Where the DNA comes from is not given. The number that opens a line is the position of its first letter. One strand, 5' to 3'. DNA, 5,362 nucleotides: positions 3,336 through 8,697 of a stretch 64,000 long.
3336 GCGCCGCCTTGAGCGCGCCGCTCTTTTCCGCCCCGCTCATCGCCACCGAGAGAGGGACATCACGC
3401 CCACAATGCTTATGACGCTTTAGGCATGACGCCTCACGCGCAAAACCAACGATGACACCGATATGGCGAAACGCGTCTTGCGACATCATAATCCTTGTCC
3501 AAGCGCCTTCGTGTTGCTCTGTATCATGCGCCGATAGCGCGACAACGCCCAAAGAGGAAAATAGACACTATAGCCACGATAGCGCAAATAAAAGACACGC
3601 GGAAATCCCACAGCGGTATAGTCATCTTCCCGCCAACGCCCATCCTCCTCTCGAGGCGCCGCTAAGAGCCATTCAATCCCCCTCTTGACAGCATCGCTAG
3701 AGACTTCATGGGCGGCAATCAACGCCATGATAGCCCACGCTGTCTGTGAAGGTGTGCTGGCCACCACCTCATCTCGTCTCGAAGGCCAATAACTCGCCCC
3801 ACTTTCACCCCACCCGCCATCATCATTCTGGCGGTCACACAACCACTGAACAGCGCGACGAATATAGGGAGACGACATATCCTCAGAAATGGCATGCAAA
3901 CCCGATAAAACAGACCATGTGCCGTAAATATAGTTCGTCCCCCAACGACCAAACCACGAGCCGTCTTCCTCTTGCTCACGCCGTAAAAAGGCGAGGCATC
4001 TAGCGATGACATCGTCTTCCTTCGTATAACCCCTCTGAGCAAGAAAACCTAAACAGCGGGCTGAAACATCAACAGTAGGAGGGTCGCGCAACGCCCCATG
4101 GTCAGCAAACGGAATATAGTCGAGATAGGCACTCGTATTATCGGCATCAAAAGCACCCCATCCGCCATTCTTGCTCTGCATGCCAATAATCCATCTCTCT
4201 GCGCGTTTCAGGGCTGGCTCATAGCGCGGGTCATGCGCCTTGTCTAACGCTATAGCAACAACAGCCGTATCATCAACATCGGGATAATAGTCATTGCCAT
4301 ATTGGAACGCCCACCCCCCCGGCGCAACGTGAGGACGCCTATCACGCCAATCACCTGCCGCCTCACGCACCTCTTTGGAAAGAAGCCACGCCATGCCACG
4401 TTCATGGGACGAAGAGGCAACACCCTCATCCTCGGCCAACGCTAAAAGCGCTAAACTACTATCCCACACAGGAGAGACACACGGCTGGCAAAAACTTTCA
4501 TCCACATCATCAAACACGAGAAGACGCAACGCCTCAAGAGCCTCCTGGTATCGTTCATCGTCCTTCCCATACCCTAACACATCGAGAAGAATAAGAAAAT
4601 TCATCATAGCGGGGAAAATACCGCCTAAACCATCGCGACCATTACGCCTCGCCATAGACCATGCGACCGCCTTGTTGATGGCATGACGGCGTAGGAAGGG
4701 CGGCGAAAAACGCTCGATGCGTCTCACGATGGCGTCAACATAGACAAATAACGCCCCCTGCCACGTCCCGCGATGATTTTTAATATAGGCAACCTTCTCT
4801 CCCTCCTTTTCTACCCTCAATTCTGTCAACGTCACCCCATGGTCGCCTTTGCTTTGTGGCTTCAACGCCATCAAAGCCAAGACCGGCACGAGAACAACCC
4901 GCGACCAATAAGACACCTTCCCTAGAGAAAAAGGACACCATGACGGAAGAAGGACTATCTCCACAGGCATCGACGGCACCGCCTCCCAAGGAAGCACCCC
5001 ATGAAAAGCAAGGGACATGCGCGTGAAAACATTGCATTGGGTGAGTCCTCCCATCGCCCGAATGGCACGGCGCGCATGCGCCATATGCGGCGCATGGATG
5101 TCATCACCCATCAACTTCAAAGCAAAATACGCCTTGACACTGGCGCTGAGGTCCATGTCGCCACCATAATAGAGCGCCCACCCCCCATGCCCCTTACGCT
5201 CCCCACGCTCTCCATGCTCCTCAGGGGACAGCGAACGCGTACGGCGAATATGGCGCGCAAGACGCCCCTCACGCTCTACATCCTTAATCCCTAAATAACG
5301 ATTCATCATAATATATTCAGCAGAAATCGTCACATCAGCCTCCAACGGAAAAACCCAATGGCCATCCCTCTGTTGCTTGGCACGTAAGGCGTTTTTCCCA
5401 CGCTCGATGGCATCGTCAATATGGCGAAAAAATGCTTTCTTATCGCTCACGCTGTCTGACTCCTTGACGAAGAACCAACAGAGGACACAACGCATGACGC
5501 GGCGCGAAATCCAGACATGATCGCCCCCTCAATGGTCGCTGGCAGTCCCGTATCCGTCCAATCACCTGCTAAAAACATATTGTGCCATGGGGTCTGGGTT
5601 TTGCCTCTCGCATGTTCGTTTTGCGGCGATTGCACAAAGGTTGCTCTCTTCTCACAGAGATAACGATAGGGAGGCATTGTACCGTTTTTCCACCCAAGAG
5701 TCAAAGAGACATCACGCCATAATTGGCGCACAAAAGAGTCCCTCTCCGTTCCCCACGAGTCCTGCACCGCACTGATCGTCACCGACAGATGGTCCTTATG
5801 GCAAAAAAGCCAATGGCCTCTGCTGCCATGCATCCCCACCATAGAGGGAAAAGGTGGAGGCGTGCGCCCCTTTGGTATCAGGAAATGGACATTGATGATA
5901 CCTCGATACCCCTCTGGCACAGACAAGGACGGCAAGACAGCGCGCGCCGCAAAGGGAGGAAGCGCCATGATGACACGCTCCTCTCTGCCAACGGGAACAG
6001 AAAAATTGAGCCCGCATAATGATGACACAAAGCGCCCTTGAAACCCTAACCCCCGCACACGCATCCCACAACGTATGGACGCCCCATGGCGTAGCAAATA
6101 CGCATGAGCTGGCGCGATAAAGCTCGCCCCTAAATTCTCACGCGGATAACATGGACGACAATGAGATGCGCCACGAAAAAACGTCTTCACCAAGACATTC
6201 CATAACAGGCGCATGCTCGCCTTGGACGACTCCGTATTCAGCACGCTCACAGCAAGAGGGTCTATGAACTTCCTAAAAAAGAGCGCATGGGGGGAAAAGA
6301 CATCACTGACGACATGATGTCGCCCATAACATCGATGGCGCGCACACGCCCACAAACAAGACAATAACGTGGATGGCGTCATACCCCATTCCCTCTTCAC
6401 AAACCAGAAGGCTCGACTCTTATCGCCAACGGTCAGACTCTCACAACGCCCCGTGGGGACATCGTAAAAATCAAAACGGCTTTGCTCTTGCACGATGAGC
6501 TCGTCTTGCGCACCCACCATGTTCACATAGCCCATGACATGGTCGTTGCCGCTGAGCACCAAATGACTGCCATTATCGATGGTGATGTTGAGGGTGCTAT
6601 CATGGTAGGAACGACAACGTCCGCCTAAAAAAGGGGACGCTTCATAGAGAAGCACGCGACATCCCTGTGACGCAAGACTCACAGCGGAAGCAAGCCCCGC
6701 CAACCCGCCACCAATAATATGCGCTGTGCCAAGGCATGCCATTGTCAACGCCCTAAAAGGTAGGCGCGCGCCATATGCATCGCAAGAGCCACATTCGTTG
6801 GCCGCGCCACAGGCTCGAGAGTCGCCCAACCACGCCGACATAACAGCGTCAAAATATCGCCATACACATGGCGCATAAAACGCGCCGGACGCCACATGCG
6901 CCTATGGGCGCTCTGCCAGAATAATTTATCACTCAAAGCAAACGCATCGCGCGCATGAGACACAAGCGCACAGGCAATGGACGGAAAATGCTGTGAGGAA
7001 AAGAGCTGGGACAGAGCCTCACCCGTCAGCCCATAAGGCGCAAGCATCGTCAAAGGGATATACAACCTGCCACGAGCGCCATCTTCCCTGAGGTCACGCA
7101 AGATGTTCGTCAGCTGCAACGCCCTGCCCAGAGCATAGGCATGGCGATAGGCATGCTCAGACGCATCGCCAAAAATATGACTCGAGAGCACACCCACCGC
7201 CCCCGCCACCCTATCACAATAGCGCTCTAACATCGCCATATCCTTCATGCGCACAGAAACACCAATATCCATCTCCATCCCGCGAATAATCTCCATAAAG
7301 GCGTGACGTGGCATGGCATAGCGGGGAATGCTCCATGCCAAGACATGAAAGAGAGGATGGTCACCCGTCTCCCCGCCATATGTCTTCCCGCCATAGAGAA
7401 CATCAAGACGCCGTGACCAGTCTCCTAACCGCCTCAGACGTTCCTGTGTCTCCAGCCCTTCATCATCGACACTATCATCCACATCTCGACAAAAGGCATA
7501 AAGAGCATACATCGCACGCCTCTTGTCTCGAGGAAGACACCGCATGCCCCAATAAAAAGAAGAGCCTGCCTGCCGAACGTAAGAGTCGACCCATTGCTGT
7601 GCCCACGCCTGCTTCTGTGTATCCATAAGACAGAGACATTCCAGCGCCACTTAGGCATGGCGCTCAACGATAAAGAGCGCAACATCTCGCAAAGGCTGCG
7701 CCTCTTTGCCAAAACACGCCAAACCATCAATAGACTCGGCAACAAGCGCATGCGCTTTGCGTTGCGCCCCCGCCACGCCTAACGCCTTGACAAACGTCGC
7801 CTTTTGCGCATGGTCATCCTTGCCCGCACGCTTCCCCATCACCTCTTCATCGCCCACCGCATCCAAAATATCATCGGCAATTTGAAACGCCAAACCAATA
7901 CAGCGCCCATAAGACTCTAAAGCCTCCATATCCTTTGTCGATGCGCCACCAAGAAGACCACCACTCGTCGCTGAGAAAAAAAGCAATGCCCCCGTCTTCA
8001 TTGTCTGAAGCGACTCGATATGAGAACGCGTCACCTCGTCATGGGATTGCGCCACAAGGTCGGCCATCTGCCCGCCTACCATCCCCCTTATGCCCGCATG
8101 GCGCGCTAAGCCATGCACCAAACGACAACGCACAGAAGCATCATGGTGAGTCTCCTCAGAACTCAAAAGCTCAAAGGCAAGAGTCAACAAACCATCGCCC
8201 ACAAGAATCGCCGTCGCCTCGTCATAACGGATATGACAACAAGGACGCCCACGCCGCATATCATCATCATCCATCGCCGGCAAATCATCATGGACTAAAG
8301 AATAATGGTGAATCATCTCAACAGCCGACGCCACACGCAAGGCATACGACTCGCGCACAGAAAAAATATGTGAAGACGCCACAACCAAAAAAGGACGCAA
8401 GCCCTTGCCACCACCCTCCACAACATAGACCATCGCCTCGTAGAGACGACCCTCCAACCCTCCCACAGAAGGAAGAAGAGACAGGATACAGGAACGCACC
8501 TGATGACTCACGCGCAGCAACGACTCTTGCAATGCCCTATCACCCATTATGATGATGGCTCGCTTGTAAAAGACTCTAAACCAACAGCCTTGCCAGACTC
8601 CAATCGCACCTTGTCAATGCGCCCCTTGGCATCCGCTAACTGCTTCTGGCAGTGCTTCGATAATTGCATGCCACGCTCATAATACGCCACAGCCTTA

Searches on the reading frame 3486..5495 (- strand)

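Call 54: search_protein_families(library=pfam, proteins=[window:3486-5495:-], max_evalue=0.00001)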
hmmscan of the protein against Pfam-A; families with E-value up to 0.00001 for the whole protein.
window:3486-5495:- (669 aa): 2 families
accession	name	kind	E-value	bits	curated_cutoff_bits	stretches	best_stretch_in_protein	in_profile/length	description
PF13243.12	SQHop_cyclase_C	-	9.5e-138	459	26.1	1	340-656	1-319/319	Squalene-hopene cyclase C-terminal domain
PF13249.12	SQHop_cyclase_N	-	1.6e-107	359.5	26.2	1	30-329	1-288/291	Squalene-hopene cyclase N-terminal domain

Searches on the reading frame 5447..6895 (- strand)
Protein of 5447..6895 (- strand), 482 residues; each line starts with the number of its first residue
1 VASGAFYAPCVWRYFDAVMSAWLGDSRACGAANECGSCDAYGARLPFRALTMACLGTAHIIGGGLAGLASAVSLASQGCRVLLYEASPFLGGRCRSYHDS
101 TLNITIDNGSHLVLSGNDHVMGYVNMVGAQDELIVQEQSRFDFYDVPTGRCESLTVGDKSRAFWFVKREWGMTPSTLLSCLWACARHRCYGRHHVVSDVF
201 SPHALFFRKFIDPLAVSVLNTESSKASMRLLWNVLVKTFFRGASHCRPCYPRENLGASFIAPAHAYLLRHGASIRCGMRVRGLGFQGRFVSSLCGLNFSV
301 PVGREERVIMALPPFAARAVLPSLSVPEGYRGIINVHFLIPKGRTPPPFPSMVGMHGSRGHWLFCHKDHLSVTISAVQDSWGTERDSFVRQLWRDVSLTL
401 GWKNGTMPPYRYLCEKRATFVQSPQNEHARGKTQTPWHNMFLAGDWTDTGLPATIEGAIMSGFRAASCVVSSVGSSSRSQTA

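Call 54: search_protein_families(library=pfam, proteins=[window:5447-6895:-], max_evalue=0.00001)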
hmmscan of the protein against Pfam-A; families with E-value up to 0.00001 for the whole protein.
window:5447-6895:- (482 aa): 4 families
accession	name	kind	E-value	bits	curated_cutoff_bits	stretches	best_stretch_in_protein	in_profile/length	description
PF01593.30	Amino_oxidase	-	2.8e-32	113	19.8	1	65-469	1-442/443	Flavin containing amine oxidoreductase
PF13450.12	NAD_binding_8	-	2.4e-14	53.8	21.9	1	60-124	1-65/68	NAD(P)-binding Rossmann-like domain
PF12831.13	FAD_oxidored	-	9e-07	29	27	1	60-93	4-37/416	FAD dependent oxidoreductase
PF01266.30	DAO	-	3.8e-06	27.1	27.9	0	60-92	4-36/353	FAD dependent oxidoreductase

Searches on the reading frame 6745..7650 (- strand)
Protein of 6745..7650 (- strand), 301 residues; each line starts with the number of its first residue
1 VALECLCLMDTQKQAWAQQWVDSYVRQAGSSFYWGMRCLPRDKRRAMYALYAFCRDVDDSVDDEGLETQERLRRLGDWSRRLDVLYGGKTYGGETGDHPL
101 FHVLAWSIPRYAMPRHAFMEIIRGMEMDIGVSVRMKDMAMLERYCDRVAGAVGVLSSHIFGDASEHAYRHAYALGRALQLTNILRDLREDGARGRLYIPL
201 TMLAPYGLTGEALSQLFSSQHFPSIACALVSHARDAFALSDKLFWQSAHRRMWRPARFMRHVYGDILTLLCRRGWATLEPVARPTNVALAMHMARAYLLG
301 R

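Call 54: search_protein_families(library=pfam, proteins=[window:6745-7650:-], max_evalue=0.00001)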
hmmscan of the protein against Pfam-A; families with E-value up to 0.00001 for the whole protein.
window:6745-7650:- (301 aa): 1 family
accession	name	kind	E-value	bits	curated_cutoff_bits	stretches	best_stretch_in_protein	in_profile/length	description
PF00494.24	SQS_PSY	-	4.7e-64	217.1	26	1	25-278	1-253/263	Squalene/phytoene synthase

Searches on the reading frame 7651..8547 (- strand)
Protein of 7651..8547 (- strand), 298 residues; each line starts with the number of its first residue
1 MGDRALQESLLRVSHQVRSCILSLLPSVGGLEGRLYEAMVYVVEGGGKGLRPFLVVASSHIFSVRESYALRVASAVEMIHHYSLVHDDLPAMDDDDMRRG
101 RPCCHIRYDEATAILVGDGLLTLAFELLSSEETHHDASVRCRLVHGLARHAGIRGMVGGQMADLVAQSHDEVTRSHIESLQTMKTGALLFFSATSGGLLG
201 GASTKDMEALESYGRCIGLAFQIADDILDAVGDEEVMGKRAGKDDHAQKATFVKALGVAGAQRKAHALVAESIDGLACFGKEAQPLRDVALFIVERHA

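Call 54: search_protein_families(library=pfam, proteins=[window:7651-8547:-], max_evalue=0.00001)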
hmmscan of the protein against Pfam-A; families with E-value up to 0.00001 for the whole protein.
window:7651-8547:- (298 aa): 1 family
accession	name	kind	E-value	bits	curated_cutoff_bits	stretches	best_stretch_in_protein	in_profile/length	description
PF00348.22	polyprenyl_synt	-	3.9e-55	187.2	27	1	34-264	3-225/251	Polyprenyl synthetase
